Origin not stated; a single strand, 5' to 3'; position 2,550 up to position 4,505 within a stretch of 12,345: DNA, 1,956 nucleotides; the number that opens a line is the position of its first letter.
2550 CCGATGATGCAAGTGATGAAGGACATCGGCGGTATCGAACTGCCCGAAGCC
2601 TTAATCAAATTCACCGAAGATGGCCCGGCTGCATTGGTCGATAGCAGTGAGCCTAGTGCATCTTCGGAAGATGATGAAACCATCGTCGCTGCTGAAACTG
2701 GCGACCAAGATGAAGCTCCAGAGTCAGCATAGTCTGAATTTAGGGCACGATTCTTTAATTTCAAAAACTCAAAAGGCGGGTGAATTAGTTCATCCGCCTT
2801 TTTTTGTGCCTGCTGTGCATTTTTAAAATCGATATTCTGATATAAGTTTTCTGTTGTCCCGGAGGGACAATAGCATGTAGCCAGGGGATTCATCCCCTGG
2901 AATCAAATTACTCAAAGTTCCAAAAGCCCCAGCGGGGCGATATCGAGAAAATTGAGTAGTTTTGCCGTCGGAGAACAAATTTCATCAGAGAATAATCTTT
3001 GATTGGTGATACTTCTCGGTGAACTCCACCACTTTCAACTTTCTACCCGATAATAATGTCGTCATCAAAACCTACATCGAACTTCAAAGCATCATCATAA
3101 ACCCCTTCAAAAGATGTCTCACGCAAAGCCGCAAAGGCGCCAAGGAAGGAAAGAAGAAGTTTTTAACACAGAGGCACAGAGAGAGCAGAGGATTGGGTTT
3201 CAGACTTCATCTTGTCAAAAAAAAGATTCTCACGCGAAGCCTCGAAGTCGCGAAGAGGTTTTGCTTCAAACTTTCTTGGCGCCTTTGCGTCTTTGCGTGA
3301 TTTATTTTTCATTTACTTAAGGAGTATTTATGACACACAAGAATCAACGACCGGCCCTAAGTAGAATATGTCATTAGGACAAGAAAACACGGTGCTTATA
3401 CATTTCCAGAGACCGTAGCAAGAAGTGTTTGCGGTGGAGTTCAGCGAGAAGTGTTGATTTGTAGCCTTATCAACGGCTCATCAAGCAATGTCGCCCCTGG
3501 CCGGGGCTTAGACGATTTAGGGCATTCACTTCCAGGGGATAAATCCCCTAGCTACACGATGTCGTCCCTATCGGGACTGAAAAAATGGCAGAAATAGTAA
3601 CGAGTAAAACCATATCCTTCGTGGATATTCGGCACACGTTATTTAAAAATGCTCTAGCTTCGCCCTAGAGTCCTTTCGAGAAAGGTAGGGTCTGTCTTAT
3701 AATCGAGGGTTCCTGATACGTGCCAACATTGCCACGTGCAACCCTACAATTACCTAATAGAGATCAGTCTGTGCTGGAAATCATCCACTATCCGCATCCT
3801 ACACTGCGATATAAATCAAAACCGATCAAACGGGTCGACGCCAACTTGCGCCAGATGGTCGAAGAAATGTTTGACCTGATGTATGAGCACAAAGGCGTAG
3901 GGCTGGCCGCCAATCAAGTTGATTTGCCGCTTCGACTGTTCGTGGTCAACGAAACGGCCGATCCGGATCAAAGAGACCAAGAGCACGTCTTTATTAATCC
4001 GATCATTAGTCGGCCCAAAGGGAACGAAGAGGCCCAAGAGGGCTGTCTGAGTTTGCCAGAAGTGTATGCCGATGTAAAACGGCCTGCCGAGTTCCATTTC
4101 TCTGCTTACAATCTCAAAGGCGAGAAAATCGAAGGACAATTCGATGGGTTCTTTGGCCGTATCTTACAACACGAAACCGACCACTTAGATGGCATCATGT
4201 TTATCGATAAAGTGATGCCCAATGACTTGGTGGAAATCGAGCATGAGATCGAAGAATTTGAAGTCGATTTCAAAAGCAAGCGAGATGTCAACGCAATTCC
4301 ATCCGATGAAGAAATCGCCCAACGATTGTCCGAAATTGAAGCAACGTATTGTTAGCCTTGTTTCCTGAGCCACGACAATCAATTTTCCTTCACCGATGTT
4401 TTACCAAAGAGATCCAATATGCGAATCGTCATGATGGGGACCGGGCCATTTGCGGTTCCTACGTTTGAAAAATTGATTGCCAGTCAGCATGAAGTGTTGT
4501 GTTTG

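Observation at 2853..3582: ~730-bp noncoding element bounded by ~95-bp imperfect terminal inverted repeats, each made of three GC-rich hairpins (MITE-like, or a structured RNA locus)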

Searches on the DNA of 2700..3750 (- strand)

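Call 5: search_rna_families(source=window, start=2700, end=3750, threshold=evalue, max_evalue=10, show_alignments=4)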
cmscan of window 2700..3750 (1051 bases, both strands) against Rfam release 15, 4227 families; matches with E-value up to 10: 14.
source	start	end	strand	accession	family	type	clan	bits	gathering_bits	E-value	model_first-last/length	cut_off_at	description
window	2855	2900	-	RF01687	Acido-Lenti-1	Gene; sRNA;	-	37.2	37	1.3e-06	1-46/46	no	Acido-Lenti-1 RNA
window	2701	2811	+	RF00558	L20_leader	Cis-reg; leader;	-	30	58.7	0.0012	1-127/127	no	Ribosomal protein L20 leader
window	2765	2847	-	RF02029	sraA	Gene; sRNA;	-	24.4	56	0.36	1-95/95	no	sraA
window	3532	3578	+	RF01687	Acido-Lenti-1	Gene; sRNA;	-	24.3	37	0.004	1-46/46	no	Acido-Lenti-1 RNA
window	2735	2807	+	RF02074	STnc240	Gene; sRNA;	-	23.6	55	0.78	1-77/77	no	Enterobacterial sRNA STnc240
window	2775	2852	-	RF01676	P31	Gene; sRNA;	-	20.9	40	0.31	1-82/82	no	Pseudomonas sRNA P31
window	2745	2814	+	RF00519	suhB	Gene; sRNA;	CL00108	16.6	41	1.5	1-77/77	no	Makes More Granules Regulator RNA (mmgR)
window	2775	2798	+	RF03313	mir-1468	Gene; miRNA;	-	16.4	95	6.1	1-86/86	no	mir-1468 microRNA precursor family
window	2736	2804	+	RF02057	STnc40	Gene; sRNA;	-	16.4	45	9.2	1-70/70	no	Salmonella enterica sRNA STnc40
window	3079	3104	-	RF00570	SNORD64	Gene; snRNA; snoRNA; CD-box;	CL00069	16.2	40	8.3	1-67/67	no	Small Nucleolar RNA SNORD64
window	3026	3069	-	RF01125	sR4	Gene; snRNA; snoRNA; CD-box;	-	14.9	50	1.4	1-56/56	no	Small nucleolar RNA sR4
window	2721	2888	+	RF01773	rpsL_pseudo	Cis-reg; leader;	-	12.9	70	8.8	1-128/128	no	Pseudomonas rpsL leader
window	3104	3225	-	RF00067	SNORD15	Gene; snRNA; snoRNA; CD-box;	CL00045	11.9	75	7.7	1-146/146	no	Small nucleolar RNA SNORD15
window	3011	3072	-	RF01129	sR44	Gene; snRNA; snoRNA; CD-box;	-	11.7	45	5.7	1-55/55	no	Small nucleolar RNA sR44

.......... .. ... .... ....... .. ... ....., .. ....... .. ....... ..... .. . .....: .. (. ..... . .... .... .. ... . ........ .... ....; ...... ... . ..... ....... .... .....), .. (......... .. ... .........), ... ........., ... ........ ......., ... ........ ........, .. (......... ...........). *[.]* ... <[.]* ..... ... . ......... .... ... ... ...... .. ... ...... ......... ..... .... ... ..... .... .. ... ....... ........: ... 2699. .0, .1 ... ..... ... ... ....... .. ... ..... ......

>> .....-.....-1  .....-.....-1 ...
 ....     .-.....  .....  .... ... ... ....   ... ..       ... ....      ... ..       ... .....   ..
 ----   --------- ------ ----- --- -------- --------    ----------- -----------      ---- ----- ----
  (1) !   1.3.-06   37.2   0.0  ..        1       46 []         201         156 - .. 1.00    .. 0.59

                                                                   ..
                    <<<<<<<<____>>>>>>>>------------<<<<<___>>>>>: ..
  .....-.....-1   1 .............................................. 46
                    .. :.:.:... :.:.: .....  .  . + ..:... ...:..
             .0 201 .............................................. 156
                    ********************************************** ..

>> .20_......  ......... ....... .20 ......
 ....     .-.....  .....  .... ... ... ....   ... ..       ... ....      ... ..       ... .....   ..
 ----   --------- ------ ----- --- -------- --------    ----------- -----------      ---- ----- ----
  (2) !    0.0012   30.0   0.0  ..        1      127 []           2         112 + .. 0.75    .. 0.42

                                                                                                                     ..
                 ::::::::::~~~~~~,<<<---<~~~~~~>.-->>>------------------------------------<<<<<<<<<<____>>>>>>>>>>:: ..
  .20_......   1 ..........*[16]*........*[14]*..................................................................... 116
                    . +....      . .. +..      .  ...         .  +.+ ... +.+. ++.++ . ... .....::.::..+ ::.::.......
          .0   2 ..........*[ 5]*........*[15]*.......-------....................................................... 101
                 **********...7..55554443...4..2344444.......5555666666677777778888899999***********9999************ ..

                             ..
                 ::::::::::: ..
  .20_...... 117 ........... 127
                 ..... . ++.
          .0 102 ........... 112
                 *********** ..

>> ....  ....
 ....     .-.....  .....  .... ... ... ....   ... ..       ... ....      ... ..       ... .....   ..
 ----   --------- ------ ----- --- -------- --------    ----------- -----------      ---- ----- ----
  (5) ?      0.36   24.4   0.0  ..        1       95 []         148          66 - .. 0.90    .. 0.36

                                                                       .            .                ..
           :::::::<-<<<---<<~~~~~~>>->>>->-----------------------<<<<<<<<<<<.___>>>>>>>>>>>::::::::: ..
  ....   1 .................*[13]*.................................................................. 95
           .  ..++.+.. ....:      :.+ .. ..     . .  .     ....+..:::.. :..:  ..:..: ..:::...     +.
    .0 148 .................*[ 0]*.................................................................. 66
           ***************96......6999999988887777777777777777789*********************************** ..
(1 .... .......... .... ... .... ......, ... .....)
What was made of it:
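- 3532..3579 (+): Right REP-type unit, core: central hairpin 3532-3551 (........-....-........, with one C.A mismatch), CTAC 3552-3555, and outer hairpin hp3 3564-3577. It points outward, to the right. Rfam RF01687, 24.3 bits, E = 0.004, below the gathering score (call 5).
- Tried and rejected: These are just the flotillin intrinsic terminator (call 5).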

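Call 83: build_rna_model(alignment_id=A4, structure=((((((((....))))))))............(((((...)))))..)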
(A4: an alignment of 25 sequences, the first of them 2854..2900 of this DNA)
Model R1 built from alignment A4 (25 sequences, 47 columns); structure: as given.
model positions 47; base pairs 13; branch points 1; effective number of sequences 25; information 1.13 bits per position. Calibrated on 0.2 Mb of random sequence (short: E-values are rough).
structure used (alignment columns):
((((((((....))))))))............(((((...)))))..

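Call 85: search_with_rna_model(model_id=R1, sources=[window, L003, L004, L005, L006, L007, L008, L009, L010, L011, L012, L013, L014, L015, L016, L017, L018, L019, L020, L021, L022, L023, L024, L025, L026, L027, L028, L029, L030, L031, L032, L035, L036, L038, L039, L040, L041, L042], max_evalue=0.01, make_alignment=true)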
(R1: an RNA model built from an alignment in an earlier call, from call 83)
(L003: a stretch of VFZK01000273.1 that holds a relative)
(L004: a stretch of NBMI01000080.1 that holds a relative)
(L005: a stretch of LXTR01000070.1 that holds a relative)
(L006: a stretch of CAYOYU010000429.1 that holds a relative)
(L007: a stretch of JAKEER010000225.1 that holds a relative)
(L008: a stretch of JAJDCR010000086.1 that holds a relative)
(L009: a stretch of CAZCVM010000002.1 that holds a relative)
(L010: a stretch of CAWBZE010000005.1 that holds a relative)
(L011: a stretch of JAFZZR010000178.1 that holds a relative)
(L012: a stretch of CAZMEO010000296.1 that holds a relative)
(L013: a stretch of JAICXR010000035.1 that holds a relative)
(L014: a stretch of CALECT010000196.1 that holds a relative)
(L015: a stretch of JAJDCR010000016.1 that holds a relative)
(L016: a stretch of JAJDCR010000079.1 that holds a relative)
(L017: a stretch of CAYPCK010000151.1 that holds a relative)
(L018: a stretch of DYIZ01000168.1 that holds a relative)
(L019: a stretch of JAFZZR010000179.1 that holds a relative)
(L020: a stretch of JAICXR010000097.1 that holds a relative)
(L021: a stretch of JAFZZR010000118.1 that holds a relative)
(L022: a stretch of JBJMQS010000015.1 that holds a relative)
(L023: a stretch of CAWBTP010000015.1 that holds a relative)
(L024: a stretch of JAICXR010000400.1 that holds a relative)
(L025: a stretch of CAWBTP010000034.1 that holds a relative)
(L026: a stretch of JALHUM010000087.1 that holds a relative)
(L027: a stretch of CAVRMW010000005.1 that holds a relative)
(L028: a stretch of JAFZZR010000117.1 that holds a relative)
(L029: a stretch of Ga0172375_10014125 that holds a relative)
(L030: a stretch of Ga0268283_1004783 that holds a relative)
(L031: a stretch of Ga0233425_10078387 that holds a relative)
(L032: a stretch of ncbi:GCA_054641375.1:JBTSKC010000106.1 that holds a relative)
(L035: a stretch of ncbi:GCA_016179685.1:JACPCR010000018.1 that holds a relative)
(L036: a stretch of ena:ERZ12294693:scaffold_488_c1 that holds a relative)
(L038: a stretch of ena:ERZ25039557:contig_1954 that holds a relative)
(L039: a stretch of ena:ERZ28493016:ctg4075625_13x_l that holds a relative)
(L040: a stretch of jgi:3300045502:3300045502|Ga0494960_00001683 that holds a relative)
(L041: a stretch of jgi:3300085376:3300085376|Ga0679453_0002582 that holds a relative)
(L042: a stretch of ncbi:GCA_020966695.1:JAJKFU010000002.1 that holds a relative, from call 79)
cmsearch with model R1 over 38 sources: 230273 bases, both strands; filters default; matches with E-value up to 0.01: 85.
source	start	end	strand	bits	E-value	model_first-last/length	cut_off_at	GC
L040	1060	1106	+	64.4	7.3e-15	1-47/47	no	0.72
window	2854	2900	-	64.2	8.2e-15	1-47/47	no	0.57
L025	2703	2749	+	64.1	8.8e-15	1-47/47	no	0.6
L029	2242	2288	-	63.5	1.3e-14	1-47/47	no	0.68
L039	1735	1781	+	63.2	1.5e-14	1-47/47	no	0.72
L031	616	662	+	62.9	1.8e-14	1-47/47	no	0.66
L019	7204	7250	+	62.1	3e-14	1-47/47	no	0.6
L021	646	692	-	62.1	3e-14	1-47/47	no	0.6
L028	67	113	-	62.1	3e-14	1-47/47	no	0.6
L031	467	513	-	61.9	3.4e-14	1-47/47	no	0.77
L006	117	163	+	61.9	3.4e-14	1-47/47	no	0.6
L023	332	378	-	61.6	3.9e-14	1-47/47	no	0.57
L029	2393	2439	+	61.6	4e-14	1-47/47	no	0.77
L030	4810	4856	-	61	5.7e-14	1-47/47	no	0.68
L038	1076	1122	-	60.7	6.8e-14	1-47/47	no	0.7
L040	2008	2054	+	60.7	7e-14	1-47/47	no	0.7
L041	1045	1091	-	60.3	8.8e-14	1-47/47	no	0.7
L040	2060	2106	-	59.7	1.3e-13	1-47/47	no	0.79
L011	3720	3766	+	58.6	2.5e-13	1-47/47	no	0.55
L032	2860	2906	-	58.2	3.1e-13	1-47/47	no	0.68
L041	1915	1961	+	56.6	8.6e-13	1-47/47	no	0.62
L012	3404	3450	-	55.5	1.6e-12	1-47/47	no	0.57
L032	3551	3597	-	55.1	2.1e-12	1-47/47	no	0.68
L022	1958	2004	+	54.5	3.1e-12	1-47/47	no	0.62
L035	687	733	+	54.1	3.8e-12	1-47/47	no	0.74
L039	1084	1131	-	53.7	5e-12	1-47/47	no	0.77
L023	712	759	+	53.6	5.2e-12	1-47/47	no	0.58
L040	1715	1762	+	52.9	7.8e-12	1-47/47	no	0.75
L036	2872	2919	+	52.9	8e-12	1-47/47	no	0.65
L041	989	1035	+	52.8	8.5e-12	1-47/47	no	0.66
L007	4189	4236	-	51.5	1.8e-11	1-47/47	no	0.56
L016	2069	2116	-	51.1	2.4e-11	1-47/47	no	0.65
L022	2021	2065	-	50.6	3.2e-11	1-47/47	no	0.69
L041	1781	1828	+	50.5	3.4e-11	1-47/47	no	0.73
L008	2962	3009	-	49.7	5.5e-11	1-47/47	no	0.62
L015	93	140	-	49.7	5.5e-11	1-47/47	no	0.62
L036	2713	2760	-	48.8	9.8e-11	1-47/47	no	0.71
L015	363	410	+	47.8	1.7e-10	1-47/47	no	0.67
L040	1792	1838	-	46.8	3.2e-10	1-47/47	no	0.68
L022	1405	1451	-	46.1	5.1e-10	1-47/47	no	0.7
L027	6767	6815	+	45.3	8.1e-10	1-47/47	no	0.57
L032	3707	3753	+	45.3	8.2e-10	1-47/47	no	0.74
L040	866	912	-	44.2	1.6e-09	1-47/47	no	0.66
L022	1432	1478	+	43.1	3.1e-09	1-47/47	no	0.7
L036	3494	3541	-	42.5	4.6e-09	1-47/47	no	0.69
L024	577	624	-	42.3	5e-09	1-47/47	no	0.65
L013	49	96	+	41.4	8.7e-09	1-47/47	no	0.65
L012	3549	3595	+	41.2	9.6e-09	1-47/47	no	0.55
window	3532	3579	+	40.8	1.2e-08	1-47/47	no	0.56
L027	6887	6935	-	40.5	1.5e-08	1-47/47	no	0.51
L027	5110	5158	+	38.3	5.7e-08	1-47/47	no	0.51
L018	5869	5919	-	38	6.8e-08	1-47/47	no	0.65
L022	2142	2186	+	37.8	7.7e-08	1-47/47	no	0.6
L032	3779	3825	+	37.3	1e-07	1-47/47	no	0.66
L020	7389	7437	+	37.3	1e-07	1-47/47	no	0.61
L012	3486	3532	+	36.7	1.5e-07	1-47/47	no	0.57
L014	2768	2817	-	36.4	1.8e-07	1-47/47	no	0.52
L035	759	806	+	35.7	2.9e-07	1-47/47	no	0.73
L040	813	860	+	35.3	3.6e-07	1-47/47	no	0.67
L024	499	546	+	35.1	3.9e-07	1-47/47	no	0.65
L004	7618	7657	-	33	1.5e-06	1-47/47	no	0.55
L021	547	610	+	32.5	1.9e-06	1-47/47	no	0.7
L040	1136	1182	-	32.5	2e-06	1-47/47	no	0.6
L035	85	117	-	32.4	2e-06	1-47/47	no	0.73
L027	5520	5568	-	32.3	2.2e-06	1-47/47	no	0.45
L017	1486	1517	+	31.9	2.8e-06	1-47/47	no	0.53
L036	3593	3640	+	31.5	3.6e-06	1-47/47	no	0.69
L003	7272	7297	+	31.5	3.6e-06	1-47/47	no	0.62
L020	7484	7531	-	31.4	3.8e-06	1-47/47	no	0.67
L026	4295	4332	+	31.1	4.7e-06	1-47/47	no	0.53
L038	1753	1800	+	30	8.7e-06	1-47/47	no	0.62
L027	5285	5333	+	29.3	1.3e-05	1-47/47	no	0.57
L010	5180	5211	+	28.4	2.4e-05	1-47/47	no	0.59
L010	5168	5199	-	28.4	2.4e-05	1-47/47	no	0.59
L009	1626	1657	+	27.8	3.4e-05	1-47/47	no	0.44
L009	1610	1645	-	27.7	3.7e-05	1-47/47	no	0.44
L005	3563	3613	-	26.1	9.7e-05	1-47/47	no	0.47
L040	1706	1734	-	23.6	0.00045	1-47/47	no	0.76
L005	3594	3615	+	22.2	0.0011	1-47/47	no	0.68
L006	1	23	-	21.5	0.0016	1-22/47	3'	0.57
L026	4285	4314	-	20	0.0038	1-47/47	no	0.67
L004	7638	7668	+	19.2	0.0061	1-47/47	no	0.55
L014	2798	2825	+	19.2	0.0065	1-47/47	no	0.64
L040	1905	1927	-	19.1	0.0069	23-45/47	no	0.52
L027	5470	5515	+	18.9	0.0074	1-47/47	no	0.59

Alignment A5: 85 matches aligned to the model, 97 columns, each read 5' to 3' on its own strand. Consensus structure (alignment columns), stored with it:
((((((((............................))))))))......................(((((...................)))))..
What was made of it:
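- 2854..2900 (-): Left REP-type unit, core: central hairpin 2881-2900 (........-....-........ on the - strand), CTAC foot (GTAG at 2877-2880 on the + strand), and outer hairpin hp3 2854-2870. It points outward, to the left. Own covariance model R1, 64.2 bits, E = 8e-15 (call 85).
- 3532..3579 (+): Own model R1, 40.8 bits, E = 1e-8 (call 85).
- On Rfam RF01687 Acido-Lenti-1: Right arm 3532-3578(+) scores only 24.3 bits, E = 0.004, below the cut-off (call 5), but 40.8 bits with my own model (call 85).
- There are 85 model hits in 230 kb of fetched loci, none in the control locus L042 and none elsewhere in the window (call 85).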

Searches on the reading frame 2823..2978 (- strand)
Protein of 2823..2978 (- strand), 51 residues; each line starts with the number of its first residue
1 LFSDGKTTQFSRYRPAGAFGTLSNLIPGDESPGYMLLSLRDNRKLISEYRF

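Call 34: search_protein_families(library=pfam, proteins=[window:2823-2978:-], max_evalue=1)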
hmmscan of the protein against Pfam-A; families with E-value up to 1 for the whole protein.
window:2823-2978:- (51 aa): 0 families

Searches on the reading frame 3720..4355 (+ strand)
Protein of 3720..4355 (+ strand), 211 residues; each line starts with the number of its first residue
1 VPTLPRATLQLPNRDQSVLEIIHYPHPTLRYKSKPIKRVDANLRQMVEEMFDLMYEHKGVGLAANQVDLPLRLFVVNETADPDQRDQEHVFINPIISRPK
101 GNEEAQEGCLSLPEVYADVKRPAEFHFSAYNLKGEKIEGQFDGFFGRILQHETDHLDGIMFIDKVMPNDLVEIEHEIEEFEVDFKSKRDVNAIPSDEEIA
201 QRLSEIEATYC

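Call 11: find_encoding_contigs(protein=window:3720-4355:+, flank=10000, max_places=6)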
Protein window:3720-4355:+ (211 aa): 2 contigs read that carry it; 2 places shown.
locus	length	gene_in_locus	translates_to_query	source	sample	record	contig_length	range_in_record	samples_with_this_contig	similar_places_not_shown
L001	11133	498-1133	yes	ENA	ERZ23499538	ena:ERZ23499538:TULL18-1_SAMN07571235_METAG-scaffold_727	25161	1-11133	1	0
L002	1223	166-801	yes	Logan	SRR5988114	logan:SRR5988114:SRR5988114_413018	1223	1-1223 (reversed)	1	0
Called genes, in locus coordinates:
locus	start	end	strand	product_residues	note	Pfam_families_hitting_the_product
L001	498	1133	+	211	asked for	PF01327:Pep_deformylase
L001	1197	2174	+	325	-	PF00551:Formyl_trans_N, PF02911:Formyl_trans_C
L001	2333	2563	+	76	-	-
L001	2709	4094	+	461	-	PF00919:UPF0004, PF04055:Radical_SAM, PF01938:TRAM (faint)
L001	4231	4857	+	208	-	PF06439:3keto-disac_hyd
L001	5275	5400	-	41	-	-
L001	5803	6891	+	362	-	PF03235:GmrSD_N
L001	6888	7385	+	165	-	PF18735:HEPN_RiboL-PSP (weak)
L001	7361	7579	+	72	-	-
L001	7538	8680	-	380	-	PF01408:GFO_IDH_MocA, PF22685:Gal80p_C-like (faint), PF22725:GFO_IDH_MocA_C3, PF02894:GFO_IDH_MocA_C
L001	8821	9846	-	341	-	PF01261:AP_endonuc_2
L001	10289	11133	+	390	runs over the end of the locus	PF14486:DUF4432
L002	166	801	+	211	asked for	PF01327:Pep_deformylase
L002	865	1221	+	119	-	?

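Call 78: find_homologous_proteins(query=window:3720-4355:+, max_evalue=1e-40)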
Query window:3720-4355:+ (211 aa): 4979 proteins with E <= 1e-40 among 8000 candidates; the best 120 are listed.
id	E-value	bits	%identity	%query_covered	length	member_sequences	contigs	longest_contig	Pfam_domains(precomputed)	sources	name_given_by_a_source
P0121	2.1e-137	473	100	100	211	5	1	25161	PF01327.27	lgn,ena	-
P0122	4.3e-103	361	59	70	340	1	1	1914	PF01327.27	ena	-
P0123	4.1e-79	283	63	91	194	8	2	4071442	PF01327.27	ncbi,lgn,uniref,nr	ncbi:peptide deformylase [Blastopirellula sp. JC732]|uniref:Peptide deformylase n=1 Tax=Blastopirell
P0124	1.8e-78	281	62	91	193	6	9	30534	PF01327.27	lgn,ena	-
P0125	3.2e-76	273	61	91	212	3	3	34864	PF01327.27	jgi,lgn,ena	-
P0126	3.2e-76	273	60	91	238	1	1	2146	PF01327.27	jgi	jgi:peptide deformylase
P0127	3.4e-76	273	62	89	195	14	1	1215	PF01327.27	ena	-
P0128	7.5e-76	272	64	91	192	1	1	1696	PF01327.27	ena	-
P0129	4.2e-75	270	60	94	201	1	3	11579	PF01327.27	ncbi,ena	-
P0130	6.0e-75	269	63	91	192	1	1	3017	PF01327.27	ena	-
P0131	6.2e-75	269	60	91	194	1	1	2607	PF01327.27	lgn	-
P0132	7.5e-75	269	62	91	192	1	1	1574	PF01327.27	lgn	-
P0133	1.3e-74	268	58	97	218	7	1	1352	PF01327.27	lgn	-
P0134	1.4e-74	268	62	89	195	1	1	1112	PF01327.27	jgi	jgi:peptide deformylase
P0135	1.5e-74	268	60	94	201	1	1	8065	PF01327.27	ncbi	-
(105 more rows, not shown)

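Call 79: find_encoding_contigs(protein=P0123, flank=4000, max_places=2)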
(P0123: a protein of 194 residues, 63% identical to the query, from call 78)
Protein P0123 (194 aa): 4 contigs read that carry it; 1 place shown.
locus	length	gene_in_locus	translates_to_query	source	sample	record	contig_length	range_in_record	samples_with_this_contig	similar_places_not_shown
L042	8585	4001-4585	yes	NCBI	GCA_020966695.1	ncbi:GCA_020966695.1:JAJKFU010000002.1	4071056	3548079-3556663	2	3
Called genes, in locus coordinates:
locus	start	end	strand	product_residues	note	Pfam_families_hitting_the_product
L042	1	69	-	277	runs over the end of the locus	PF01618:MotA_ExbB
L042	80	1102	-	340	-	PF13174:TPR_6 (faint), PF13428:TPR_14 (faint)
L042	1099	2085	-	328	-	PF13519:VWA_2 (weak)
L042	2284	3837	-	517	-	-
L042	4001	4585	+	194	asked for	PF01327:Pep_deformylase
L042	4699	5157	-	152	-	PF00072:Response_reg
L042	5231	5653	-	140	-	-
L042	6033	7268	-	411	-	-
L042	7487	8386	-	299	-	-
